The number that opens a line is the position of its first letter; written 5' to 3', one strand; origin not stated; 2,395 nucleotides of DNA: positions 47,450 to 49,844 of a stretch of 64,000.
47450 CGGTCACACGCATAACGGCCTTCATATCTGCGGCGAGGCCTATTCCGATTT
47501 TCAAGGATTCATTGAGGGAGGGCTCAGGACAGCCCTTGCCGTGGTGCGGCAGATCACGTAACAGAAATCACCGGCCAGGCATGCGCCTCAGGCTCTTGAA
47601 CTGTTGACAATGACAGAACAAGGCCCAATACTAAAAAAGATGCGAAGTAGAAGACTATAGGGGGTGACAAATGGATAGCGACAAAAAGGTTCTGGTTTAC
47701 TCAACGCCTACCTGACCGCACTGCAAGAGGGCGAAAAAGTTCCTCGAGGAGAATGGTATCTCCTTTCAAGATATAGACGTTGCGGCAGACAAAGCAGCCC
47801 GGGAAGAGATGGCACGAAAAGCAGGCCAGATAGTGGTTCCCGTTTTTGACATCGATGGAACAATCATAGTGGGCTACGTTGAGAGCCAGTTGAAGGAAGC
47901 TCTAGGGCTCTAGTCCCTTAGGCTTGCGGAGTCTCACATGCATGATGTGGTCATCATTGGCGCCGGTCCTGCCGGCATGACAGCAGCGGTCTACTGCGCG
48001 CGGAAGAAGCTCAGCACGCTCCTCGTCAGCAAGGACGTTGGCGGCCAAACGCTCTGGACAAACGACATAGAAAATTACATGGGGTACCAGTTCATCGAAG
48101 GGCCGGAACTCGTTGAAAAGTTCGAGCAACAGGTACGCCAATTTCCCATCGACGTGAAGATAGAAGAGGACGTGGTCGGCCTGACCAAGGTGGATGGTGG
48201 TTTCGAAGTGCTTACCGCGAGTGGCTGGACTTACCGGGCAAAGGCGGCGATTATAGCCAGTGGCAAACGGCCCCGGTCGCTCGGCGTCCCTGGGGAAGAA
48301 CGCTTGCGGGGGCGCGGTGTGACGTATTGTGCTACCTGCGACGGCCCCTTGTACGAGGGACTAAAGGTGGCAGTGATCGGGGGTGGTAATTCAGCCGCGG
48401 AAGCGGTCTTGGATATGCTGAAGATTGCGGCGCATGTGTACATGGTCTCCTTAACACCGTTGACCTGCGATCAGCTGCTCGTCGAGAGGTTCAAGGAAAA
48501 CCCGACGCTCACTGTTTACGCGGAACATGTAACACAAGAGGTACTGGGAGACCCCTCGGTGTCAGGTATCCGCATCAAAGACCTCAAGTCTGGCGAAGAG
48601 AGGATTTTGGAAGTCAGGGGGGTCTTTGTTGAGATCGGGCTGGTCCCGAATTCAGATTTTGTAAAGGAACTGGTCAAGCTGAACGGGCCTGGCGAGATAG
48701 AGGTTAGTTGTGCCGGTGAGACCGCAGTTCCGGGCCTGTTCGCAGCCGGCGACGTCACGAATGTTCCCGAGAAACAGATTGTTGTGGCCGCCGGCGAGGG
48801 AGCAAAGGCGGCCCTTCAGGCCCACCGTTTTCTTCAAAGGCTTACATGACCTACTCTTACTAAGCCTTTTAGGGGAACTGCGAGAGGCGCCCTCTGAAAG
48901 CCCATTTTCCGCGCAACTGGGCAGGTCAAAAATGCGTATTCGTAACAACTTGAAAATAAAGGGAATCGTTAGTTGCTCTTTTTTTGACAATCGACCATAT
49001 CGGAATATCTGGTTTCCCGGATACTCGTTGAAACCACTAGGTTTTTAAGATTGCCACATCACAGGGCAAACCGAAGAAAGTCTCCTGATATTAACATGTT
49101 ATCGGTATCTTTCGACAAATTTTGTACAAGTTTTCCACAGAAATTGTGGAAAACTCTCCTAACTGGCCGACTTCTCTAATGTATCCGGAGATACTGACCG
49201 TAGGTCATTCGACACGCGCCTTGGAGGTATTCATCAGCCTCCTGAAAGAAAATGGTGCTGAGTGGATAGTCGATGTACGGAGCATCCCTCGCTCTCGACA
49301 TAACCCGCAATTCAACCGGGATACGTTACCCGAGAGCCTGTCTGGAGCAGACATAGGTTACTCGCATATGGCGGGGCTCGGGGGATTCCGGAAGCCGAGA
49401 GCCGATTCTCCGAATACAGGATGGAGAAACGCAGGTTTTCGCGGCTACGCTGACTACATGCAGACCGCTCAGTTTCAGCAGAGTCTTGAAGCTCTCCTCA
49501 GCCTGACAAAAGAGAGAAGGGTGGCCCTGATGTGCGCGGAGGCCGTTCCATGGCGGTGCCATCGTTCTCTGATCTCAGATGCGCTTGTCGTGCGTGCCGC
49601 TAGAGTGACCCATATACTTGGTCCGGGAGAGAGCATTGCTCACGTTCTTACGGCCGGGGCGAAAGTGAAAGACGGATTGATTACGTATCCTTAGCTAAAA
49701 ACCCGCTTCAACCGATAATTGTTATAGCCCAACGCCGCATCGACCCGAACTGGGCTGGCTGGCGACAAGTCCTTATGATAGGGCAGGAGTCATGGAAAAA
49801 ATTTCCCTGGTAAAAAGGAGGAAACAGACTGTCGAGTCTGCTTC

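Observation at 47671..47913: Unannotated 80-aa glutaredoxin-like ORF with U-P-H-C active site, paired with a TrxR-like reductase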

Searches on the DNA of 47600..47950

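Call 10: search_rna_families(source=window, start=47600, end=47950, threshold=evalue, max_evalue=10, show_alignments=3)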
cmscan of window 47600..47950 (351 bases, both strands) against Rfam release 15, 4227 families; matches with E-value up to 10: 0.
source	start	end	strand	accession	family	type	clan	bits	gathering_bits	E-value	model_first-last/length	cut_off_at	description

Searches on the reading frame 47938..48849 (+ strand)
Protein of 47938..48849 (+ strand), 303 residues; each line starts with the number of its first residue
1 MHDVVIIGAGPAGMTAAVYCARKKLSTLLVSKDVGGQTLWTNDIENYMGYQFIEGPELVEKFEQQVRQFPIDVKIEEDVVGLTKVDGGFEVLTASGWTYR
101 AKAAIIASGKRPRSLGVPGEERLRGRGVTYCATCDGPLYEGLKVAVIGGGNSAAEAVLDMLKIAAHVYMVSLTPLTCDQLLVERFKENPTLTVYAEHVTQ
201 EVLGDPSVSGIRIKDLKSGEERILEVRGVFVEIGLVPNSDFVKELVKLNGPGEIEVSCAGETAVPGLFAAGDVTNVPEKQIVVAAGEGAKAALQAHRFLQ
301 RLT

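Call 5: search_protein_families(library=pfam, proteins=[window:47938-48849:+], max_evalue=0.01)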
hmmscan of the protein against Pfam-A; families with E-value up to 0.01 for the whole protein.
window:47938-48849:+ (303 aa): 16 families
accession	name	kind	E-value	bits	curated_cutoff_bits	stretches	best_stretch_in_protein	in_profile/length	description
PF07992.20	Pyr_redox_2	-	4.6e-39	135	26.1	1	2-288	1-291/291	Pyridine nucleotide-disulphide oxidoreductase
PF13738.12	Pyr_redox_3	-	1.5e-25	90.6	30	2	51-271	76-305/305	Pyridine nucleotide-disulphide oxidoreductase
PF00890.30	FAD_binding_2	-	7.2e-13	48.9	20.4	1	3-40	1-40/414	FAD binding domain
PF03486.20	HI0933_like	-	3.8e-08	33.5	50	1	2-32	1-31/244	HI0933-like protein Rossmann domain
PF01134.28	GIDA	-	5.9e-08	32.6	22.1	1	3-33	1-31/391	Glucose inhibited division protein A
PF12831.13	FAD_oxidored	-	6.7e-08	32.7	27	1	3-38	1-38/416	FAD dependent oxidoreductase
PF00070.33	Pyr_redox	-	1.7e-07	32.1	22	1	143-214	1-80/82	Pyridine nucleotide-disulphide oxidoreductase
PF01946.23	Thi4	-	3.3e-05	23.7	26.2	1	2-34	18-51/235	Thi4 family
PF01266.30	DAO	-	3.9e-05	23.8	27.9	1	3-38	1-38/353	FAD dependent oxidoreductase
PF13241.12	NAD_binding_7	-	8.5e-05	23.5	22.1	0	140-174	6-40/104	Putative NAD(P)-binding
PF13450.12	NAD_binding_8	-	0.00011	22.9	21.9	1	6-38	1-35/68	NAD(P)-binding Rossmann-like domain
PF13434.12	Lys_Orn_oxgnase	-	0.0002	21.1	21.3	0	138-166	185-213/339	L-lysine 6-monooxygenase/L-ornithine 5-monooxygenase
PF13454.12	NAD_binding_9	-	0.0007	20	21.8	0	62-110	103-154/155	FAD-NAD(P)-binding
PF01262.27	AlaDh_PNT_C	-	0.0017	18.3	23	0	141-180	28-67/214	Alanine dehydrogenase/PNT, C-terminal domain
PF05834.18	Lycopene_cycl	-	0.0018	17.9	23.4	1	3-42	1-46/380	Lycopene cyclase protein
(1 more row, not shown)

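Call 33: search_protein_families(library=ncbifam, proteins=[window:47938-48849:+], max_evalue=0.001)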
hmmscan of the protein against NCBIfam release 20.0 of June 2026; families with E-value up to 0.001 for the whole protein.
window:47938-48849:+ (303 aa): 72 families (the best 25 are shown)
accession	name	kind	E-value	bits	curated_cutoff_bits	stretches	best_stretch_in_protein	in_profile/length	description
TIGR03140.1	AhpF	equivalog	3.4e-98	329.4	502.9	1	2-297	213-510/515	alkyl hydroperoxide reductase subunit F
TIGR01292.1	TRX_reduct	equivalog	1.9e-89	299.4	343.45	1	2-299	1-300/300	thioredoxin-disulfide reductase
TIGR03143.1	AhpF_homolog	hypoth_equivalog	2.2e-67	227.9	687.65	1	2-301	5-310/555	putative alkyl hydroperoxide reductase F subunit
NF007614.0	PRK10262.1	equivalog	2e-51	175.1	644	1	4-302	9-317/321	thioredoxin-disulfide reductase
TIGR04018.1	Bthiol_YpdA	hypoth_equivalog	6.4e-23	81.1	339.9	2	61-276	75-291/316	YpdA family putative bacillithiol disulfide reductase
NF009409.0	PRK12770.1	subfamily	5.7e-15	55.2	343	1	130-301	162-352/360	putative glutamate synthase subunit beta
TIGR01350.1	lipoamide_DH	equivalog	1.5e-14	53.6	408.8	2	2-37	2-38/461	dihydrolipoyl dehydrogenase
NF040505.1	ArsO_flavin_mono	equivalog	2.1e-12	47.2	425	1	64-171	82-190/346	ArsO family NAD(P)H-dependent flavin-containing monooxygenase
TIGR01316.1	gltA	equivalog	2.4e-12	46.4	471.75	1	133-298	264-448/449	NADPH-dependent glutamate synthase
TIGR03385.1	CoA_CoA_reduc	equivalog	1.8e-11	43.5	578.8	1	4-285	2-292/439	CoA-disulfide reductase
NF007123.0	PRK09564.1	equivalog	2.8e-11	42.8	458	1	143-277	151-287/444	CoA-disulfide reductase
TIGR02053.1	MerA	equivalog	5.6e-11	42.1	454.45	1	99-295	128-328/465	mercury(II) reductase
NF009414.0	PRK12778.1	equivalog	5.3e-10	38.2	1103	1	197-300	646-750/752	bifunctional dihydroorotate dehydrogenase B NAD binding subunit/NADPH-dependent glutamate synthase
NF003585.0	PRK05249.1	equivalog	9.1e-09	34.4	465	1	2-40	7-47/464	Si-specific NAD(P)(+) transhydrogenase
TIGR00275.1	TIGR00275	subfamily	1.5e-08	33.9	183.8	1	4-32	1-29/401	aminoacetone oxidase family FAD-binding enzyme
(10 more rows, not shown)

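Call 42: search_solved_structures(query=window:47938-48846:+, max_evalue=1e-20, show_alignments=2)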
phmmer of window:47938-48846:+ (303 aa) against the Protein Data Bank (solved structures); distinct sequences matched with E-value up to 1e-20: 53.
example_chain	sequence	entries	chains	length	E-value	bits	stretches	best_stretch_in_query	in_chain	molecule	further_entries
1fl2_A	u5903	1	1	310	4.2e-71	243.1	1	2-301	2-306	ALKYL HYDROPEROXIDE REDUCTASE SUBUNIT F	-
4o5q_A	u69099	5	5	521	2.1e-70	240.8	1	2-301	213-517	Alkyl hydroperoxide reductase subunit F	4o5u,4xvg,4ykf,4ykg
1hyu_A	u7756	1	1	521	2.8e-69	237.1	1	2-301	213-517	ALKYL HYDROPEROXIDE REDUCTASE SUBUNIT F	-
2q7v_A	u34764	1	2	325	4e-64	220.1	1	2-300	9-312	Thioredoxin reductase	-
9xub_A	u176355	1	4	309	1.3e-62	215.2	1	2-300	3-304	Thioredoxin reductase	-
2a87_A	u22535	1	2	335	1.8e-62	214.8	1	2-300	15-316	Thioredoxin reductase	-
5uth_A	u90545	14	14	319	8.8e-62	212.5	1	1-300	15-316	Thioredoxin reductase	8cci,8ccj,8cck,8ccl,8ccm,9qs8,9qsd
7aaw_A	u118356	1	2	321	1.6e-60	208.3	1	2-302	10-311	Thioredoxin reductase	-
3cty_A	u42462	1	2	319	2.3e-59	204.5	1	3-295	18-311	Thioredoxin reductase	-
7jyp_A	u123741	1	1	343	3.3e-59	204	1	2-294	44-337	Thioredoxin reductase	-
4zn0_A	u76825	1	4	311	1.5e-55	192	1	1-302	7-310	Thioredoxin reductase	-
7p9d_A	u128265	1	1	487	1.5e-54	188.7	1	1-299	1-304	Thioredoxin reductase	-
31lc_A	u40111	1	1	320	1.7e-54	188.6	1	4-302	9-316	Thioredoxin reductase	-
3f8p_A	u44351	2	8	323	2e-53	185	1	2-299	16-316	Thioredoxin reductase (TrxB-3)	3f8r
7p9e_A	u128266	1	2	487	3.8e-53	184.1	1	1-299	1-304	Thioredoxin reductase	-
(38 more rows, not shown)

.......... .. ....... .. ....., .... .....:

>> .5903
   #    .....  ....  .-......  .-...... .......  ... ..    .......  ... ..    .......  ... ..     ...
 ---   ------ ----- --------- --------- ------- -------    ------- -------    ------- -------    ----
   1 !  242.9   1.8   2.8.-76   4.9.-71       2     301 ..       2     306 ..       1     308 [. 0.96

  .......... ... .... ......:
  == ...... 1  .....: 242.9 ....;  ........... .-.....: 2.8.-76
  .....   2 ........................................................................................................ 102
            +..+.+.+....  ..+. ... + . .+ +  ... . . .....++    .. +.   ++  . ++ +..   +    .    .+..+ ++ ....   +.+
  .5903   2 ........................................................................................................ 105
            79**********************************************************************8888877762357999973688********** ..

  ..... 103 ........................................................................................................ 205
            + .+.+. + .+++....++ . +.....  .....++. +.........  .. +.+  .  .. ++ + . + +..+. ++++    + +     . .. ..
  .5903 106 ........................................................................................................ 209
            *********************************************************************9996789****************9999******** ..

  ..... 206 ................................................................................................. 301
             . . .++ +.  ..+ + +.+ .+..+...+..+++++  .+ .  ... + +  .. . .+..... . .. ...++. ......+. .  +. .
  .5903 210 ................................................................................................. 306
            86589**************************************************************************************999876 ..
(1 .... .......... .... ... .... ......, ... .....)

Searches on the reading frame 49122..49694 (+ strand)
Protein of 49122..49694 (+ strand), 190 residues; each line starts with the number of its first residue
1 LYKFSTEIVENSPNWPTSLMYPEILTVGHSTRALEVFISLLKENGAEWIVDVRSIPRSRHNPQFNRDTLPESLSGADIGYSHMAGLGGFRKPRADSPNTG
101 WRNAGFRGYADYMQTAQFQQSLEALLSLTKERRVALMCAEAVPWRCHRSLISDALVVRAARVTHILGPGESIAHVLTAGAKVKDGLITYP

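Call 5: search_protein_families(library=pfam, proteins=[window:49122-49694:+], max_evalue=0.01)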
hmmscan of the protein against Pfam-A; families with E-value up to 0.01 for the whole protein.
window:49122-49694:+ (190 aa): 2 families
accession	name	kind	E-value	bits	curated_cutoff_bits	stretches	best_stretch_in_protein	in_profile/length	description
PF04343.18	DUF488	-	7.5e-34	117.4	22.2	1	34-155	2-121/121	Domain of unknown function DUF488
PF22751.1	DUF488-N3a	-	1.5e-05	25.7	27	1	106-155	64-114/118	Active DUF488-N3 subclade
